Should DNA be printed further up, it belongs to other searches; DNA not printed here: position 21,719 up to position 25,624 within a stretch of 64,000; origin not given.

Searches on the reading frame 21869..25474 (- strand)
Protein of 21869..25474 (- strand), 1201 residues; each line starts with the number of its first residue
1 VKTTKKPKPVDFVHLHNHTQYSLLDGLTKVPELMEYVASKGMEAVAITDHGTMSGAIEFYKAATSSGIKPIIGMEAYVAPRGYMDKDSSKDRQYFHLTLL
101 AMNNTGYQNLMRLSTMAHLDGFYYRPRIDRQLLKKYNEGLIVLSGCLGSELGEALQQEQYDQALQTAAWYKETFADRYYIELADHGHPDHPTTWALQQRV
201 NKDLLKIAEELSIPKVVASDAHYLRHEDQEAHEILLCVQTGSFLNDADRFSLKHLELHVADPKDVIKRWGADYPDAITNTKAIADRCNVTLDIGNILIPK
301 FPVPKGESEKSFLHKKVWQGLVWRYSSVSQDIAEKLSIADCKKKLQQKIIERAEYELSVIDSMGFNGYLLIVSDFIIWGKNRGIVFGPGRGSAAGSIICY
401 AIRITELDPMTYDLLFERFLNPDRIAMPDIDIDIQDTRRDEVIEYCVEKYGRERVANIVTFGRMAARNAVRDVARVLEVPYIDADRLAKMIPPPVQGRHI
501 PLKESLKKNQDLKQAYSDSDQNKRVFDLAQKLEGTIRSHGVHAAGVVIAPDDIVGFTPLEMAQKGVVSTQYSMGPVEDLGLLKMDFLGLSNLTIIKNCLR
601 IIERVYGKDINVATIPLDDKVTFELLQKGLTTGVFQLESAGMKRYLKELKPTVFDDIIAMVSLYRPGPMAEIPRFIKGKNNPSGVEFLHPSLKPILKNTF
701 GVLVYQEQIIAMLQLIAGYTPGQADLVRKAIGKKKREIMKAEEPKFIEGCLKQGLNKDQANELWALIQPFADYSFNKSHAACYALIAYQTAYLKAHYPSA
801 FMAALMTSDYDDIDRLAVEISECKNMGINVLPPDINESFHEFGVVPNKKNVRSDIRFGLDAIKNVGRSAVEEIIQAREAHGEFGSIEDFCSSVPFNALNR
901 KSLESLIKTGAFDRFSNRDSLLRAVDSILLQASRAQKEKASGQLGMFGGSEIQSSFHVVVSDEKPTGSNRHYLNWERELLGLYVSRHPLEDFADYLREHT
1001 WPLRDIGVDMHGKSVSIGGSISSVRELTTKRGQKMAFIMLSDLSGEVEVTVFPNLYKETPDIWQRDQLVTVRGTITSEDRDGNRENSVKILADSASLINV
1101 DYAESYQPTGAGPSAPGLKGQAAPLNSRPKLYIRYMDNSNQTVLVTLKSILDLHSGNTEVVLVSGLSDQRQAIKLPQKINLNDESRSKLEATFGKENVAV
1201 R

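Call 83: search_protein_families(library=pfam, proteins=[window:21869-25474:-], max_evalue=0.00001)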
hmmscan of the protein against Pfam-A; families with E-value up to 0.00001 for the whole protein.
window:21869-25474:- (1201 aa): 5 families
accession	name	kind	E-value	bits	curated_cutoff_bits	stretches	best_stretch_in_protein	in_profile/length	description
PF07733.18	DNA_pol3_alpha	-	3.3e-95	319.1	23.9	1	312-588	2-260/260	Bacterial DNA polymerase III alpha NTPase domain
PF17657.6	DNA_pol3_finger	-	2.1e-59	200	22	1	591-754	1-166/166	Bacterial DNA polymerase III alpha subunit finger domain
PF02811.25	PHP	-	2.3e-55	187.8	26.4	1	14-185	1-164/164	PHP domain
PF14579.12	HHH_6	-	3.6e-28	98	25.6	1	827-919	1-88/90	Helix-hairpin-helix motif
PF01336.31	tRNA_anti-codon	-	2e-10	40.9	27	1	1015-1093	1-70/75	OB-fold nucleic acid binding domain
